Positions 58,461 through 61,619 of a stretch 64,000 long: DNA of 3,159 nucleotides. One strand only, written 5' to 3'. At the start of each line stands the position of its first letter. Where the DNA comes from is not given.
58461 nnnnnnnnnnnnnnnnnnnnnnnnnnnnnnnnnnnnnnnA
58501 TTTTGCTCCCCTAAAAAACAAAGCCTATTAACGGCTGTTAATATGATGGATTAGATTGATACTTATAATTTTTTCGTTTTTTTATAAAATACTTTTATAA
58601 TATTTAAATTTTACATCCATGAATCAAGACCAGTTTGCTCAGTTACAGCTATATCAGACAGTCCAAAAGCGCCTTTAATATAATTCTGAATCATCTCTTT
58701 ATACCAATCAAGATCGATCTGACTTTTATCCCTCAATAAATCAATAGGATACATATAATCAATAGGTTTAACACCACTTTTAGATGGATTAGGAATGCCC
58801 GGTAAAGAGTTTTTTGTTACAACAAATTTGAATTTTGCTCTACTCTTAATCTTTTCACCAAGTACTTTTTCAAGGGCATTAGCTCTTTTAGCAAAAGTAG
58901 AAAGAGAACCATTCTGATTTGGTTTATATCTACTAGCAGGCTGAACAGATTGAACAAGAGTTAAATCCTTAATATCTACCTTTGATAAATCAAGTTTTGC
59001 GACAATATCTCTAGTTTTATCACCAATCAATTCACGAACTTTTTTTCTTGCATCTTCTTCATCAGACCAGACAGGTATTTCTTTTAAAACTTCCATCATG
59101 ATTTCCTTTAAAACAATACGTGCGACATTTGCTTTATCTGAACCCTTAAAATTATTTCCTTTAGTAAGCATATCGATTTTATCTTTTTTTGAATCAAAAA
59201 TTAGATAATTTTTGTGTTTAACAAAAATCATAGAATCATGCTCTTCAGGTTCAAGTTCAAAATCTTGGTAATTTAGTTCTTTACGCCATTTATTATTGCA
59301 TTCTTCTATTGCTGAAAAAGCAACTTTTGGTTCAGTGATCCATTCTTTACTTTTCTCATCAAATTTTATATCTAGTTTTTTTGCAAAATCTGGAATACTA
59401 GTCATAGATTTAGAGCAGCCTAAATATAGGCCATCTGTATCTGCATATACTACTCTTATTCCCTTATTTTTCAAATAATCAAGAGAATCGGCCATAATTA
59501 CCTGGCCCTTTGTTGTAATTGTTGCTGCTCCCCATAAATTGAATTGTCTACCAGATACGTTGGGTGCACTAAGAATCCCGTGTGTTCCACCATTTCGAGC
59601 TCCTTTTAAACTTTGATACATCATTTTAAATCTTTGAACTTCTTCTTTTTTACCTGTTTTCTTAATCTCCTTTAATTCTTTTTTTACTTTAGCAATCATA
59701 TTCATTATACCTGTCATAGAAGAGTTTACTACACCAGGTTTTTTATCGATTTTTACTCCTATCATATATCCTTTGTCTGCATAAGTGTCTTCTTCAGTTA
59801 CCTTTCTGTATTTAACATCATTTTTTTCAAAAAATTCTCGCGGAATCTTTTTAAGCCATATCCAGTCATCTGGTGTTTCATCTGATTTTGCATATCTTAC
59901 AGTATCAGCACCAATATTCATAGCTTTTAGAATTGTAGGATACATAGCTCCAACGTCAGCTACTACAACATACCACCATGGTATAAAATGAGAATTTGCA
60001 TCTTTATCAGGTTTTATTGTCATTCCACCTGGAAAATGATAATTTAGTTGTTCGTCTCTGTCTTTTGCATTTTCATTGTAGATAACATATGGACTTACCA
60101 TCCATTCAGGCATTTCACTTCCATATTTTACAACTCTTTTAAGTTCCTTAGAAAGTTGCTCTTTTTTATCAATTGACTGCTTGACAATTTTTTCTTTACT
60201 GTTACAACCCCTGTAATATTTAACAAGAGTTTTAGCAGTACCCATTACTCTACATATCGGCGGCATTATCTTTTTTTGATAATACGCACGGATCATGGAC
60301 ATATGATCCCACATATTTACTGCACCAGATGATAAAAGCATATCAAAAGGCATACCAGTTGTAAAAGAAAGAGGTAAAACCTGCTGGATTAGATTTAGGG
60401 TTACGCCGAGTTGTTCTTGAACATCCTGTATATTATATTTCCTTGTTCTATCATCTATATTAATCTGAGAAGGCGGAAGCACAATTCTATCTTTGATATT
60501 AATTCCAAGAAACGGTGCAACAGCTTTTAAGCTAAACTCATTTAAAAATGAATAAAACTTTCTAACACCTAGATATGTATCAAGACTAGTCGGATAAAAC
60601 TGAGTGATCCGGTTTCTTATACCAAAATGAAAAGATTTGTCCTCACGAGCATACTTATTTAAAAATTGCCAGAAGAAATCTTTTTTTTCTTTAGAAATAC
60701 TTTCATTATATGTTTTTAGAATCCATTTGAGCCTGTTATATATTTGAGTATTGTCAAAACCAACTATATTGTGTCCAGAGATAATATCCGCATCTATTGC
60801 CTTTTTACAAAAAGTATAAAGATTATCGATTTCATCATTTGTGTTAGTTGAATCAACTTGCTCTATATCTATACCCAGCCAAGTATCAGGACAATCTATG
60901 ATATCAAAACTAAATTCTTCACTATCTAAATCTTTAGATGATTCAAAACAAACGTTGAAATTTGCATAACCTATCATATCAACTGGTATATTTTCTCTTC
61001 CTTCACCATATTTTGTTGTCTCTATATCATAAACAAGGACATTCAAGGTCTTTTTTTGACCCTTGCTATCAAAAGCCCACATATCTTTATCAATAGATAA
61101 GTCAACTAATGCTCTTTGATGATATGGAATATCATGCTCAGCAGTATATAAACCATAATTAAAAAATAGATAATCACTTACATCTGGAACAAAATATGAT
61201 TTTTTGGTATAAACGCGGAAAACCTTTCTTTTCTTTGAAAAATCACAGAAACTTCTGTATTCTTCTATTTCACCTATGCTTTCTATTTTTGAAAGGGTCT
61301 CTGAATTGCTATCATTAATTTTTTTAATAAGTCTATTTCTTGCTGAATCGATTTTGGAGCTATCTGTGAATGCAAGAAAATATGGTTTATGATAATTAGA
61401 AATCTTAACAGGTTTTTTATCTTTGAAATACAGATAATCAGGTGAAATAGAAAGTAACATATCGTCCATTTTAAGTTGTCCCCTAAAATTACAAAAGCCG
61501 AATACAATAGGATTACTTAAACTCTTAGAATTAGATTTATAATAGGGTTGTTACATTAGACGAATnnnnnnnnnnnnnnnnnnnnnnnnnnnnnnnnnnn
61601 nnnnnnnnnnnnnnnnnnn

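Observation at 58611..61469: Archaeal PolB carrying eukaryotic Pol-epsilon signature motifs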

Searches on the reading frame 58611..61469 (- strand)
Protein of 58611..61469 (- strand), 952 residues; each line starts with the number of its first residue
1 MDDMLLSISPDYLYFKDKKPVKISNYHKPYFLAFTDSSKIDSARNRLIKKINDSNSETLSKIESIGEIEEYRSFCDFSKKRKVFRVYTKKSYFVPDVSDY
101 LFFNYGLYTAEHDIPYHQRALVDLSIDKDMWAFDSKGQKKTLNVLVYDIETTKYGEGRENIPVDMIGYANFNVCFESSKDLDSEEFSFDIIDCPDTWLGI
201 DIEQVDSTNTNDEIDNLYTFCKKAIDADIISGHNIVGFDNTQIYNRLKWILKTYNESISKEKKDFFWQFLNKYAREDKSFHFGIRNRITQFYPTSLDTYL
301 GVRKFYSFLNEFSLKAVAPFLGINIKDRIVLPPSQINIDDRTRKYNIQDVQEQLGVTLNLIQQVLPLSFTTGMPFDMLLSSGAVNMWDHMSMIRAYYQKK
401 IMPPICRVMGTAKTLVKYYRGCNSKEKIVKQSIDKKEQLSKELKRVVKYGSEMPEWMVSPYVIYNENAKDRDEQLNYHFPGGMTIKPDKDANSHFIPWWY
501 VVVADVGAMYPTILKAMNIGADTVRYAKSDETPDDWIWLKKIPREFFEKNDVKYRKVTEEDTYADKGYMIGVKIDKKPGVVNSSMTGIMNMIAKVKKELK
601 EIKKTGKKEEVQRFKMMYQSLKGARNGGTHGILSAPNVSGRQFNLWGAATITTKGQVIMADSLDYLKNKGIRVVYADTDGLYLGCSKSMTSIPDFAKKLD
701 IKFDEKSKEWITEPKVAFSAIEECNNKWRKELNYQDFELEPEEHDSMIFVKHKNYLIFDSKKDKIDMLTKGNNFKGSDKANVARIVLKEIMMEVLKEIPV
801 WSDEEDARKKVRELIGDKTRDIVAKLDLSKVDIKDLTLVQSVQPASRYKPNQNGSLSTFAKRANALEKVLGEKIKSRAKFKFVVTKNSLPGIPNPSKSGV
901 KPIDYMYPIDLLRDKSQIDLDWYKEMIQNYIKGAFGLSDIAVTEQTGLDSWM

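Call 3: search_protein_families(library=pfam, proteins=[window:58611-61469:-], max_evalue=0.1)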
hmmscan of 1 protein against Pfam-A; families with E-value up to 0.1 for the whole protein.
window:58611-61469:- (952 aa): 2 families
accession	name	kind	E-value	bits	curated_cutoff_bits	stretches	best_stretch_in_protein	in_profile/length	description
PF00136.26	DNA_pol_B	-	1.9e-13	50.4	23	2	469-697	36-249/453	DNA polymerase family B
PF03104.25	DNA_pol_B_exo1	-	4.8e-05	23.3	23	1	128-317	50-242/242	DNA polymerase family B, exonuclease domain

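Call 4: search_protein_families(library=ncbifam, proteins=[window:58611-61469:-], max_evalue=0.1)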
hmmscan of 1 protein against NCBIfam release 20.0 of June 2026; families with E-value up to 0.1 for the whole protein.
window:58611-61469:- (952 aa): 4 families
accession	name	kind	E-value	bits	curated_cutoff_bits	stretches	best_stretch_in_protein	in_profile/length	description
NF004421.0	PRK05762.1-2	equivalog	5.8e-11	41.4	570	2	590-800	479-674/795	DNA polymerase II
NF004422.0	PRK05762.1-4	equivalog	0.00018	20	1103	1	607-796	482-664/789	DNA polymerase II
NF004420.0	PRK05762.1-1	equivalog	0.0012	17.5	1435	1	606-814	477-673/783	DNA polymerase II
NF047613.1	LIC11625_fam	exception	0.022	14.6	160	1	726-758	71-103/140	LIC11625 family surface-exposed protein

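Call 5: search_solved_structures(query=window:58611-61469:-, max_evalue=0.01, show_alignments=3)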
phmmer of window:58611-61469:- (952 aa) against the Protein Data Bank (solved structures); distinct sequences matched with E-value up to 0.01: 2.
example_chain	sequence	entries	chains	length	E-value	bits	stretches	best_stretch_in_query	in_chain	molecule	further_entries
5mdn_A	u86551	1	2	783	1.1e-06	30.1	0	619-715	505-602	DNA polymerase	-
4b08_A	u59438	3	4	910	0.0082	17.3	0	590-686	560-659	DNA POLYMERASE ALPHA CATALYTIC SUBUNIT A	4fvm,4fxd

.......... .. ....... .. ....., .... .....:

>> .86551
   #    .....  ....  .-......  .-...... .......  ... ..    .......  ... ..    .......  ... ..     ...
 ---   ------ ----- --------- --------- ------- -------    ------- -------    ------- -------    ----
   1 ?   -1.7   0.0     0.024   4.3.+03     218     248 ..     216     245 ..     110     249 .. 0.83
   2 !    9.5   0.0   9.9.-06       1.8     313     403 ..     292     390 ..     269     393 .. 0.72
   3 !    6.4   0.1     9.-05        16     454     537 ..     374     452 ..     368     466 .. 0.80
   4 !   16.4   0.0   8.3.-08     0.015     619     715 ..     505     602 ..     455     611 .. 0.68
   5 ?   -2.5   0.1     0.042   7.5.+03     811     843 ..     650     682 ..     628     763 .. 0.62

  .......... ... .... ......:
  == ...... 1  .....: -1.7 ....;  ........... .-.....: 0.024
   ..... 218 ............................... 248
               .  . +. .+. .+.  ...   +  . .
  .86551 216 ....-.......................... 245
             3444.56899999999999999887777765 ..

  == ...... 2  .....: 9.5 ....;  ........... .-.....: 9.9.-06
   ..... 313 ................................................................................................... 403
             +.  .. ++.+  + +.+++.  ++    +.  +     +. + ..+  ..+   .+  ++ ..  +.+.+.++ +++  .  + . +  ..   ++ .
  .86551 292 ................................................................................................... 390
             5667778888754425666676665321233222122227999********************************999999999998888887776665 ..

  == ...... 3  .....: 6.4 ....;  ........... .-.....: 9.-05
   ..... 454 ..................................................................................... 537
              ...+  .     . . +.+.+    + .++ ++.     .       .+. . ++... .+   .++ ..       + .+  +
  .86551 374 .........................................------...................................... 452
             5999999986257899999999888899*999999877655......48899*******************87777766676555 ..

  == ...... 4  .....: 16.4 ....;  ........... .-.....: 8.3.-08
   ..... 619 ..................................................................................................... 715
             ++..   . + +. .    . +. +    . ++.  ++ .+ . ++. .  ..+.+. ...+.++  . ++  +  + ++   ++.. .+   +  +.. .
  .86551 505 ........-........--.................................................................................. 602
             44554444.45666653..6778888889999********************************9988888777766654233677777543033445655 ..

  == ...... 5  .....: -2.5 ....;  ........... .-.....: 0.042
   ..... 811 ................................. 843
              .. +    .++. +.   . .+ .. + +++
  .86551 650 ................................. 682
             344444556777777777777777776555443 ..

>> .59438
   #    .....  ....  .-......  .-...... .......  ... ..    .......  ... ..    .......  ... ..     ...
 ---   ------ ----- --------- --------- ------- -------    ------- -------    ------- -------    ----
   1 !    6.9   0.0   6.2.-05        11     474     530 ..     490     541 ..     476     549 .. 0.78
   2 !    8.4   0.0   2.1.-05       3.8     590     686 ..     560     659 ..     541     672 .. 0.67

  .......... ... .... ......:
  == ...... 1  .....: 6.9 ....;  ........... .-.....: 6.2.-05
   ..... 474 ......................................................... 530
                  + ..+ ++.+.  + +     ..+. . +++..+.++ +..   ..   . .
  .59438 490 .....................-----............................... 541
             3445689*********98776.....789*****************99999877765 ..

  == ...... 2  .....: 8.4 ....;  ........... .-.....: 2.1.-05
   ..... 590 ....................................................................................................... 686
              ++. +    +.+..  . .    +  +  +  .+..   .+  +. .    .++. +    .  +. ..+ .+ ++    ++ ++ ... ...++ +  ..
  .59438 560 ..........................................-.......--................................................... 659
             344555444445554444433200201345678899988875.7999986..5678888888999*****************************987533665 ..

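Call 6: find_homologous_proteins(query=window:58611-61469:-, max_evalue=0.001)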
Query window:58611-61469:- (952 aa): 487 proteins with E <= 0.001 among 7577 candidates; the best 120 are listed.
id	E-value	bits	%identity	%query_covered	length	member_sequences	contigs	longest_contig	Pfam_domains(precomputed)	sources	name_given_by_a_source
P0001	0.0e+0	2073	94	100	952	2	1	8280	PF00136.27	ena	-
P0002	0.0e+0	1962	89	100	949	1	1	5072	PF00136.27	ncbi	-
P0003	0.0e+0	1878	85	66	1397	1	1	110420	PF14528.12,PF14890.12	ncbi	-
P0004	0.0e+0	1860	82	66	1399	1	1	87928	PF14528.12,PF14890.12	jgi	-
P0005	0.0e+0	1848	82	100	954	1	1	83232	PF00136.27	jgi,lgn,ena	-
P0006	0.0e+0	1833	81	100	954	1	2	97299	PF00136.27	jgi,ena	-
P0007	0.0e+0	1796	79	66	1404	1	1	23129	PF00136.27,PF14528.12,PF14890.12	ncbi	-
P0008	0.0e+0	1757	76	66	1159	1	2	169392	PF14890.12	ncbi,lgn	-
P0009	0.0e+0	1706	76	100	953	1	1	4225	PF00136.27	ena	-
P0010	0.0e+0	1560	69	100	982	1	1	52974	PF00136.27,PF03104.26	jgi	jgi:DNA polymerase elongation subunit (family B)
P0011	0.0e+0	1550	69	100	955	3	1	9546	PF00136.27,PF03104.26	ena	-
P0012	0.0e+0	1549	70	100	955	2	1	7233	PF00136.27,PF03104.26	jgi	-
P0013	0.0e+0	1547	69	100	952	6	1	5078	PF00136.27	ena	-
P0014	0.0e+0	1542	70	100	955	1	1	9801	PF00136.27,PF03104.26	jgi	-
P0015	0.0e+0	1542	70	100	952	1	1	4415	PF00136.27,PF03104.26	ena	-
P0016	0.0e+0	1541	69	100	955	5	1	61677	PF00136.27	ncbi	-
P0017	0.0e+0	1539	68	100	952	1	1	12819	PF00136.27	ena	-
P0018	0.0e+0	1535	69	100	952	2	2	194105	PF00136.27,PF03104.26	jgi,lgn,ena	-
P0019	0.0e+0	1534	70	100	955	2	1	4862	PF00136.27,PF03104.26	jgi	-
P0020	0.0e+0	1534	68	100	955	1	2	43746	PF00136.27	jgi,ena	-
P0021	0.0e+0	1534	68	100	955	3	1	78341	PF00136.27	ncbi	-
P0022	0.0e+0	1533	68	100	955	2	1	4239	PF00136.27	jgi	-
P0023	0.0e+0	1533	68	100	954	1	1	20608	PF00136.27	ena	-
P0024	0.0e+0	1531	69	100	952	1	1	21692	PF00136.27,PF03104.26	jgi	jgi:DNA polymerase elongation subunit (family B)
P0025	0.0e+0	1531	68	100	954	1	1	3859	PF00136.27,PF03104.26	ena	-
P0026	0.0e+0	1530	68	100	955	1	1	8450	PF00136.27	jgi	-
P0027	0.0e+0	1530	69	100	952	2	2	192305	PF00136.27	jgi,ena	-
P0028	0.0e+0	1529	69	100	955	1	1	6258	PF00136.27,PF03104.26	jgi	jgi:DNA polymerase elongation subunit (family B)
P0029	0.0e+0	1528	67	100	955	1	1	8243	PF00136.27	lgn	-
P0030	0.0e+0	1528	68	100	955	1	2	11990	PF00136.27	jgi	jgi:DNA polymerase elongation subunit (family B)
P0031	0.0e+0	1527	68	100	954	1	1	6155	PF00136.27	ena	-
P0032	0.0e+0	1526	68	100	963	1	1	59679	PF00136.27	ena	-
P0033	0.0e+0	1525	68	100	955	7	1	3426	PF00136.27,PF03104.26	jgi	jgi:DNA polymerase elongation subunit (family B)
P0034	0.0e+0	1524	68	100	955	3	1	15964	PF00136.27,PF03104.26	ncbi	-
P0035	0.0e+0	1524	69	100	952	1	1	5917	PF00136.27,PF03104.26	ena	-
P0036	0.0e+0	1524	68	100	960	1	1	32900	PF00136.27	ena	-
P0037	0.0e+0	1524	68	100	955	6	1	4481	PF00136.27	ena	-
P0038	0.0e+0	1524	69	100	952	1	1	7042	PF00136.27,PF03104.26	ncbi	-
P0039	0.0e+0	1523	69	100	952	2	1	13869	PF00136.27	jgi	-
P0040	0.0e+0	1521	68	100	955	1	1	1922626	PF00136.27,PF03104.26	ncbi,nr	ncbi:MAG: DNA polymerase elongation subunit (family B) [Thermoplasmatales archaeon]|nr:MAG: DNA poly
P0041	0.0e+0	1520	69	71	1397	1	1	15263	PF00136.27,PF14890.12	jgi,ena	-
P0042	0.0e+0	1520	68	71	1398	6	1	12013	PF00136.27,PF14890.12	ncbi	-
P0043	0.0e+0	1519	68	100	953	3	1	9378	PF00136.27,PF03104.26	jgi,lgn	jgi:DNA polymerase elongation subunit (family B)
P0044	0.0e+0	1518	68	100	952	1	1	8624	PF00136.27,PF03104.26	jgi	jgi:DNA polymerase elongation subunit (family B)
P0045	0.0e+0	1518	67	100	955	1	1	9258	PF00136.27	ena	-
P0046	0.0e+0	1517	69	100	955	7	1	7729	PF00136.27,PF03104.26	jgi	-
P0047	0.0e+0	1517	69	100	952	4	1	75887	PF00136.27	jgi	jgi:DNA polymerase elongation subunit (family B)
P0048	0.0e+0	1517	69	100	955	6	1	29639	PF00136.27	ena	-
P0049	0.0e+0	1517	68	100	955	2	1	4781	PF00136.27,PF03104.26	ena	-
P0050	0.0e+0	1517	69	100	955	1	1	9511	PF00136.27,PF03104.26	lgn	-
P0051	0.0e+0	1516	68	100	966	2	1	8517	PF00136.27,PF03104.26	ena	-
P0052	0.0e+0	1515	68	100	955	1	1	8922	PF00136.27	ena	-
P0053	0.0e+0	1515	68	100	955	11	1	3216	PF00136.27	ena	-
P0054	0.0e+0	1515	67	100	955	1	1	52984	PF00136.27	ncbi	-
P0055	0.0e+0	1515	69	100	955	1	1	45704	PF00136.27,PF03104.26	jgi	jgi:DNA polymerase elongation subunit (family B)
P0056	0.0e+0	1515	68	66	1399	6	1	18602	PF00136.27,PF14528.12,PF14890.12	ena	-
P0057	0.0e+0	1514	67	100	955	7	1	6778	PF00136.27,PF03104.26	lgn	-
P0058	0.0e+0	1513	68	100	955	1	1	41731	PF00136.27,PF03104.26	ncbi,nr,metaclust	ncbi:DNA polymerase elongation subunit (family B) [Thermoplasmatales archaeon SCGC AB-539-N05]|nr:DN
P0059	0.0e+0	1512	68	100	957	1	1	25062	PF00136.27,PF03104.26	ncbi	-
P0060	0.0e+0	1512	67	100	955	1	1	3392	PF00136.27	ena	-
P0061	0.0e+0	1511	68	100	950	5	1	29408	PF00136.27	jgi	-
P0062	0.0e+0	1511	67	100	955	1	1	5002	PF00136.27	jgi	-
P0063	0.0e+0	1511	67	100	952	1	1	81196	PF00136.27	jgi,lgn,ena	-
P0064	0.0e+0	1510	67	100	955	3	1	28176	PF00136.27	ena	-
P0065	0.0e+0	1510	68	100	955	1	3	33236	PF00136.27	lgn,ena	-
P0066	0.0e+0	1510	68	100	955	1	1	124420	PF00136.27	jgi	jgi:DNA polymerase elongation subunit (family B)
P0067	0.0e+0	1509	68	100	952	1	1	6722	PF00136.27,PF03104.26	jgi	jgi:DNA polymerase elongation subunit (family B)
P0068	0.0e+0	1509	67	100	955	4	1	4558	PF00136.27,PF03104.26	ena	-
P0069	0.0e+0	1509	68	100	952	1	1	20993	PF00136.27,PF03104.26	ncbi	-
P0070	0.0e+0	1508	68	100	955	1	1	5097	PF00136.27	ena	-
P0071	0.0e+0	1508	68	100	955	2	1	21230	PF00136.27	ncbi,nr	ncbi:MAG: DNA polymerase elongation subunit (family B) [Candidatus Thermoplasmatota archaeon]|nr:DNA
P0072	0.0e+0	1507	68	100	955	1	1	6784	PF00136.27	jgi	jgi:DNA polymerase elongation subunit (family B)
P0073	0.0e+0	1507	68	100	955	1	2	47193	PF00136.27,PF03104.26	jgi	jgi:DNA polymerase elongation subunit (family B)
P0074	0.0e+0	1507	68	100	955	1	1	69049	PF00136.27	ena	-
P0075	0.0e+0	1507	68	100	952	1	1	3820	PF00136.27,PF03104.26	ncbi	-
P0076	0.0e+0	1506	68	100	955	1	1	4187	PF00136.27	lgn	-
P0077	0.0e+0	1506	67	100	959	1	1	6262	PF00136.27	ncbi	-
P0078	0.0e+0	1505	68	100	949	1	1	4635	PF00136.27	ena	-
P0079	0.0e+0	1505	68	100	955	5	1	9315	PF00136.27,PF03104.26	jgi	jgi:DNA polymerase elongation subunit (family B)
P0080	0.0e+0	1505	67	100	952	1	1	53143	PF00136.27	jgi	-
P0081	0.0e+0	1505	68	100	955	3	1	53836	PF00136.27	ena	-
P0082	0.0e+0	1504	68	100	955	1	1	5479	PF00136.27,PF03104.26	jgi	jgi:DNA polymerase elongation subunit (family B)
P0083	0.0e+0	1504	68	100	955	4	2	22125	PF00136.27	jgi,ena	-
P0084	0.0e+0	1502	68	100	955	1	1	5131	PF00136.27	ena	-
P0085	0.0e+0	1501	68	100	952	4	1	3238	PF00136.27,PF03104.26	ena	-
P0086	0.0e+0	1500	67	100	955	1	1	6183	PF00136.27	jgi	-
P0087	0.0e+0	1499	67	100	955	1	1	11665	PF00136.27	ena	-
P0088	0.0e+0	1499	68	100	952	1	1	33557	PF00136.27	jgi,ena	-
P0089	0.0e+0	1498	67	100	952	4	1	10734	PF00136.27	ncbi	-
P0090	0.0e+0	1498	67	100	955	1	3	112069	PF00136.27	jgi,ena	-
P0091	0.0e+0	1497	67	66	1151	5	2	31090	PF00136.27,PF14890.12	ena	-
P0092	0.0e+0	1497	68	100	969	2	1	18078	PF00136.27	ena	-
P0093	0.0e+0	1496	67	100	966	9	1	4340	PF00136.27,PF03104.26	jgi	-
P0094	0.0e+0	1495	67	100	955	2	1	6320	PF00136.27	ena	-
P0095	0.0e+0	1495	67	100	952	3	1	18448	PF00136.27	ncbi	-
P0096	0.0e+0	1494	67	100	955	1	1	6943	PF00136.27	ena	-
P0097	0.0e+0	1493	67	100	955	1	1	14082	PF00136.27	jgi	jgi:DNA polymerase elongation subunit (family B)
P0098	0.0e+0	1492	67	100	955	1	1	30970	PF00136.27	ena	-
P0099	0.0e+0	1492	66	100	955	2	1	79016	PF00136.27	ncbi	-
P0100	0.0e+0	1492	67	100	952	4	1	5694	PF00136.27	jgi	-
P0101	0.0e+0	1491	66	100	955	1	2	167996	PF00136.27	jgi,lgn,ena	-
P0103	0.0e+0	1490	67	100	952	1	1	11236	PF00136.27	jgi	jgi:DNA polymerase elongation subunit (family B)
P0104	0.0e+0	1489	67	100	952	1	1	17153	PF00136.27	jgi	jgi:DNA polymerase elongation subunit (family B)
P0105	0.0e+0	1489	67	100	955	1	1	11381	PF00136.27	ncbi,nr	ncbi:MAG: DNA polymerase elongation subunit (family B) [Candidatus Thermoplasmatota archaeon]|nr:DNA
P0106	0.0e+0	1488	67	66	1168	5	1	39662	PF00136.27,PF14890.12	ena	-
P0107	0.0e+0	1488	66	100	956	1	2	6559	PF00136.27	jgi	-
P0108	0.0e+0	1487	68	71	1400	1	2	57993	PF00136.27,PF14528.12,PF14890.12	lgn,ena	-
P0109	0.0e+0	1487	68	66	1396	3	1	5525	PF00136.27,PF14528.12,PF14890.12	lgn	-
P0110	0.0e+0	1487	67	100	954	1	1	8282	PF00136.27,PF03104.26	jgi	jgi:DNA polymerase elongation subunit (family B)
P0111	0.0e+0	1486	67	100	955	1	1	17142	PF00136.27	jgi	-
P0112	0.0e+0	1485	67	100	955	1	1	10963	PF00136.27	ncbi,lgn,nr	ncbi:MAG: DNA polymerase elongation subunit (family B) [Candidatus Thermoplasmatota archaeon]|nr:DNA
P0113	0.0e+0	1485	66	100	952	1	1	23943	PF00136.27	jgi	jgi:DNA polymerase elongation subunit (family B)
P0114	0.0e+0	1483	66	100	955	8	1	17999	PF00136.27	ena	-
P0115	0.0e+0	1483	66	100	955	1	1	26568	PF00136.27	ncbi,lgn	-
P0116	0.0e+0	1483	67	100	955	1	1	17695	PF00136.27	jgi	-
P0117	0.0e+0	1483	67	100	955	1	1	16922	PF00136.27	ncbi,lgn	-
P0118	0.0e+0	1482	66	100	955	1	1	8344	PF00136.27,PF03104.26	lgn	-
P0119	0.0e+0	1479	66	100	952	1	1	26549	PF00136.27,PF03104.26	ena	-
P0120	0.0e+0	1478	66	71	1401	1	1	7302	PF03104.26,PF14890.12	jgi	-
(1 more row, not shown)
